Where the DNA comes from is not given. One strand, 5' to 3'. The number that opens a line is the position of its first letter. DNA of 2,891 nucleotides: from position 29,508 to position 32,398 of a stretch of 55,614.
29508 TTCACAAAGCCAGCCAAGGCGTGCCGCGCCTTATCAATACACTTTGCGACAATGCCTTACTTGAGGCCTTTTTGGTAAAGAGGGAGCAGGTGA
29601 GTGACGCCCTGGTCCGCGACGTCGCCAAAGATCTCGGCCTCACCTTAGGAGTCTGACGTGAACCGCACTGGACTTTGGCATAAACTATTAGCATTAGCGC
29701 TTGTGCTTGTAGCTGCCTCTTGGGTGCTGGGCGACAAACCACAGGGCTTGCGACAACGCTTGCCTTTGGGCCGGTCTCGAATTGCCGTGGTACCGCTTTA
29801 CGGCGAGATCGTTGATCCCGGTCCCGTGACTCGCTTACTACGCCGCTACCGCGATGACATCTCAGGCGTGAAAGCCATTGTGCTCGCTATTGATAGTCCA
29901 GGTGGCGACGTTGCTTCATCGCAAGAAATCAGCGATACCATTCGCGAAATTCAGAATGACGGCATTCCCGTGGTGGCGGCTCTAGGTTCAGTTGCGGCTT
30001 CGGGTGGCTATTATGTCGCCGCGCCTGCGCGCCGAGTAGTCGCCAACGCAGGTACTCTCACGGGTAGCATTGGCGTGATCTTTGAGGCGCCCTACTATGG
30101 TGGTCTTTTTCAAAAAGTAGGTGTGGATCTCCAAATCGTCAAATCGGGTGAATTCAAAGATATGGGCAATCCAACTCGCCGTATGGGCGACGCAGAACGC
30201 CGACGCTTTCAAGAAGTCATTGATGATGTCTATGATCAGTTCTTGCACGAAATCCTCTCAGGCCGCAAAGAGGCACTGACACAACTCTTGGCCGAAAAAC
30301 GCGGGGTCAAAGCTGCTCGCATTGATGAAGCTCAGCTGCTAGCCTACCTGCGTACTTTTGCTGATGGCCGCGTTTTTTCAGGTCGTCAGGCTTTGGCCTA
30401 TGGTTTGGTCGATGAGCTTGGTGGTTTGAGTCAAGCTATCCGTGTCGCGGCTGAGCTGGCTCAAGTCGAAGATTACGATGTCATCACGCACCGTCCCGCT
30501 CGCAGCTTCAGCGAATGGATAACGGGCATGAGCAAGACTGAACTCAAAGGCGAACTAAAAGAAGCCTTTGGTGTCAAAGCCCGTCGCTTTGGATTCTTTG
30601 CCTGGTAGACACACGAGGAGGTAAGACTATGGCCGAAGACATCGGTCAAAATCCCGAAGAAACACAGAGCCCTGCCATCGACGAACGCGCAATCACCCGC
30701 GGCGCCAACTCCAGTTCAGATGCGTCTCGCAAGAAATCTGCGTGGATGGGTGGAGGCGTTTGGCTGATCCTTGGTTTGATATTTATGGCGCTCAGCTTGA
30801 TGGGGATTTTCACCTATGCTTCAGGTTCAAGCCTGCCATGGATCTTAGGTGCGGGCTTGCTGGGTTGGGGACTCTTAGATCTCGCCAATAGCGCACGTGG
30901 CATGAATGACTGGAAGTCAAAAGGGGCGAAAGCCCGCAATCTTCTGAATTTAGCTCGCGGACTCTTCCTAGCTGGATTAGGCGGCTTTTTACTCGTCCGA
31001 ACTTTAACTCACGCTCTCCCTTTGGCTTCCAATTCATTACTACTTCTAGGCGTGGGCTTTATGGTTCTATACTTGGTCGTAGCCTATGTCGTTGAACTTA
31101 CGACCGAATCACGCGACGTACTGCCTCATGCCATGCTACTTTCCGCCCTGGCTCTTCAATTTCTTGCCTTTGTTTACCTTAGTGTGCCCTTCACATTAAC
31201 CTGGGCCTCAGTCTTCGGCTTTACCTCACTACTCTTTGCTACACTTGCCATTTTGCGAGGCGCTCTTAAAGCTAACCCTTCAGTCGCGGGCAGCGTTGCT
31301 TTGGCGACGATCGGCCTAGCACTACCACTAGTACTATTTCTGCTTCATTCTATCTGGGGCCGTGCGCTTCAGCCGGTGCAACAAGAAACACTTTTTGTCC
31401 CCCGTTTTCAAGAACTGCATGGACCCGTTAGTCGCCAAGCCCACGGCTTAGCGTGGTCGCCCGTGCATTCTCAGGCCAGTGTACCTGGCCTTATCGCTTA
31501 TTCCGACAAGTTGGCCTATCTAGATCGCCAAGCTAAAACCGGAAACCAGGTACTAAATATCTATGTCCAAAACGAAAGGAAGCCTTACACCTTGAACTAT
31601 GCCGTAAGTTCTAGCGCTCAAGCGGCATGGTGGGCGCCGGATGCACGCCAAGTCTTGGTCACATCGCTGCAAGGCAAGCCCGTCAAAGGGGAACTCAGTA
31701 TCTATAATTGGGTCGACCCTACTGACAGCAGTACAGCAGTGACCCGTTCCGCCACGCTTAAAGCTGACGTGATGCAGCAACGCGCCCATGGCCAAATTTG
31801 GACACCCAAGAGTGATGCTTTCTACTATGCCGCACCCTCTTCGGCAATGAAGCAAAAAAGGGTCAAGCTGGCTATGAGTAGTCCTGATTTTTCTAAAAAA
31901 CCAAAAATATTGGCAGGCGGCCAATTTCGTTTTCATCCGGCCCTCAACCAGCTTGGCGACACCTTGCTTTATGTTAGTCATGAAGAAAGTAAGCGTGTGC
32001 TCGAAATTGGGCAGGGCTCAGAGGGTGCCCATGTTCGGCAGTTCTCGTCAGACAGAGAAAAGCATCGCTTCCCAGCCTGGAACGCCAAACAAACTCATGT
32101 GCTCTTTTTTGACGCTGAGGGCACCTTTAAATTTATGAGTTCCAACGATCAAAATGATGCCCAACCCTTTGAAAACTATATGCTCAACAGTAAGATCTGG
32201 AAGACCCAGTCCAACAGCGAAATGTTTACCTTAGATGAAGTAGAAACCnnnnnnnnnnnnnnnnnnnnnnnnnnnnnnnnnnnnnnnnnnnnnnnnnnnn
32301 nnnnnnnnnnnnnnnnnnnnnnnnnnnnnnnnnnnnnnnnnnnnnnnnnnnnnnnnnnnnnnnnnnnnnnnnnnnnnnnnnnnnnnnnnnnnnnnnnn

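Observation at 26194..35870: Co-directional five-gene cluster that could form a trans-envelope machine: TPR/charged-helix scaffold, ExeA-like ATPase, SppA, IM-propeller protein, protease-propeller-Omp85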

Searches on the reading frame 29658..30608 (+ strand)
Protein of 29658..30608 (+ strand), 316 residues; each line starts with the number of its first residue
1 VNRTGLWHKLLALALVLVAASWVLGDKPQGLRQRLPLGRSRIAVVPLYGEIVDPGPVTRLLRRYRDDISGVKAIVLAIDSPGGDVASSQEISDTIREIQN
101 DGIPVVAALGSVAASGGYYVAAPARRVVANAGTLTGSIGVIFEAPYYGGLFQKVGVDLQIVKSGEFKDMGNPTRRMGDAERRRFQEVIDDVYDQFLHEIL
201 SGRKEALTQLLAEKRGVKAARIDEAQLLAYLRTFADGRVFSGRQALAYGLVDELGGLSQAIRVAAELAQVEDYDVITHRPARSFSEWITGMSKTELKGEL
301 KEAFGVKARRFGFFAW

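Call 3: search_protein_families(library=pfam, proteins=[window:29658-30608:+], max_evalue=0.01)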
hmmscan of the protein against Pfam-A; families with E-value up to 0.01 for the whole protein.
window:29658-30608:+ (316 aa): 3 families
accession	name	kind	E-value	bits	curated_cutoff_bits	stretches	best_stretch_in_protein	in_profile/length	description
PF01343.23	Peptidase_S49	-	7.5e-43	146.6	24.9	2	99-212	3-118/154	Peptidase family S49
PF00574.28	CLP_protease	-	3e-08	34.2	20.2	1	71-122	46-95/182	Clp protease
PF25145.1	NfeD1b_N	-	2e-07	31.2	40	1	69-141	29-98/189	NfeD1b, N-terminal domain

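Call 4: search_protein_families(library=ncbifam, proteins=[window:29658-30608:+], max_evalue=0.01)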
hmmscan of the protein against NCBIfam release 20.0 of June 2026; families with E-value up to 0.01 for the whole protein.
window:29658-30608:+ (316 aa): 11 families
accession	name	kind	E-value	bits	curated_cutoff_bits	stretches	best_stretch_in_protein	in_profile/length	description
TIGR00706.1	SppA_dom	equivalog_domain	1.5e-59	201.1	155.45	1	41-268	1-207/208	signal peptide peptidase SppA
TIGR00705.1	SppA_67K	equivalog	1.2e-45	156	311.45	1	57-291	337-550/590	signal peptide peptidase SppA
NF008195.0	PRK10949.1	equivalog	2.3e-31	108.7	746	1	70-302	364-574/618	signal peptide peptidase SppA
NF008745.0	PRK11778.1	equivalog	1e-20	74.2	259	1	73-204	132-263/345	protease SohB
NF009205.0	PRK12553.1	subfamily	2.1e-06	27.5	228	1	72-125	68-121/211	ATP-dependent Clp protease proteolytic subunit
NF045542.1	Clp_rel_HeadMat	equivalog_domain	1.4e-05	25.1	120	1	47-129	5-89/165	head maturation protease, ClpP-related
TIGR00493.1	clpP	equivalog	0.0001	22.1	308.6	1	71-125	57-109/192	ATP-dependent Clp endopeptidase proteolytic subunit ClpP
NF001368.0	PRK00277.1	subfamily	0.00021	21.2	249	0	71-117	62-106/203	ATP-dependent Clp protease proteolytic subunit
NF009203.0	PRK12551.1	equivalog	0.00086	19.1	359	1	72-125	56-107/196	ATP-dependent Clp protease proteolytic subunit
NF045540.1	scaf_prot_MCP1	exception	0.003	16.3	475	0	45-129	4-85/652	ClpP-like prohead protease/major capsid protein fusion protein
NF006013.0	PRK08150.1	subfamily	0.0065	15.8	232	0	85-131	79-125/259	crotonase/enoyl-CoA hydratase family protein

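Call 67: search_protein_families(library=padloc, proteins=[window:29658-30608:+], max_evalue=0.001)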
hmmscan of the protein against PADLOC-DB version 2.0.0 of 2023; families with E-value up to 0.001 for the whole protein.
window:29658-30608:+ (316 aa): 0 families

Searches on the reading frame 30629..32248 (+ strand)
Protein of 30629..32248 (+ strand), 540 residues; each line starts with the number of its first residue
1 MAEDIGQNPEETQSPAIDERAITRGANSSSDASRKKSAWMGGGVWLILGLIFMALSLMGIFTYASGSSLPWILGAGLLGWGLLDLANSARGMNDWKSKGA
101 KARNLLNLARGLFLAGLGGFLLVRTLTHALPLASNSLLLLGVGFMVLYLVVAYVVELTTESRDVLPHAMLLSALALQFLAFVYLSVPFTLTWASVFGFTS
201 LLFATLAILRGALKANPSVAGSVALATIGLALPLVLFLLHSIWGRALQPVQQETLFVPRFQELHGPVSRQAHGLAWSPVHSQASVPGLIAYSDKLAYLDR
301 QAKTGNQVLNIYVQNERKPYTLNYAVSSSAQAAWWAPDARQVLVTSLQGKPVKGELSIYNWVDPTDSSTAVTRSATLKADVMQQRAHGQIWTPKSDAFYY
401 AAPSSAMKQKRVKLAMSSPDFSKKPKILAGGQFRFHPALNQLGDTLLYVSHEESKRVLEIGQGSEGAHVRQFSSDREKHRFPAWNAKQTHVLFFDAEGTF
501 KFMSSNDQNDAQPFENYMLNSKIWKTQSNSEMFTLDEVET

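Call 56: search_protein_representatives(protein=window:30629-32248:+)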
Query: 540 residues. Proteins with E-value up to 0.001 (for the whole library): 24; up to 1e-10: 16; up to 1e-30: 7. The best 24 are listed.
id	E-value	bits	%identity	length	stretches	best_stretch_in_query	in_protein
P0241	0.0e+00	1203.2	100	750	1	1-540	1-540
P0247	1.4e-108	380.2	41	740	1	39-536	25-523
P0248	1.5e-96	340.5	37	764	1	3-540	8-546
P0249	7.0e-95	335.0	37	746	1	41-540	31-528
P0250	1.0e-74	268.5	35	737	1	31-539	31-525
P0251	9.4e-64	232.3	33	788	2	9-380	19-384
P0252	3.7e-53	197.3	34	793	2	35-316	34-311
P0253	7.9e-30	120.4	34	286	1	331-539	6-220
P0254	1.8e-25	106.0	50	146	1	103-233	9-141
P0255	4.4e-25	104.7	32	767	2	34-301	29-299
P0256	1.6e-24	102.9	29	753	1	44-537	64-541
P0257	1.9e-21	92.7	31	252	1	4-237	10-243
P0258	2.9e-16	75.6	27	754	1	53-505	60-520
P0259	5.2e-15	71.5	36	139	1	31-138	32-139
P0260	2.6e-12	62.6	33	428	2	378-535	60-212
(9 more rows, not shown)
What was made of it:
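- Tried and rejected: The exhaustive search was needed (call 56).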

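Call 59: find_encoding_contigs(protein=P0256, flank=10000, max_places=2)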
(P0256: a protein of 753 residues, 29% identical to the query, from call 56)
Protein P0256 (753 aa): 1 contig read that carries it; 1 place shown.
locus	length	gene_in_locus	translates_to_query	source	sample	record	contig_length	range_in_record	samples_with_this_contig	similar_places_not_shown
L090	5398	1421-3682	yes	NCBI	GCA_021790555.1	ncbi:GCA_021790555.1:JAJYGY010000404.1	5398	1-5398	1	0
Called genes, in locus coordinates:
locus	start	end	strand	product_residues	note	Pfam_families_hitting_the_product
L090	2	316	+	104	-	?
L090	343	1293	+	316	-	PF25145:NfeD1b_N, PF01343:Peptidase_S49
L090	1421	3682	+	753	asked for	PF00930:DPPIV_N (faint), PF07676:PD40 (faint), PF25174:Beta-prop_THOC3 (faint), PF26549:Tricorn_N (weak), PF26550:Tricorn_2nd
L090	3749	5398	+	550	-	?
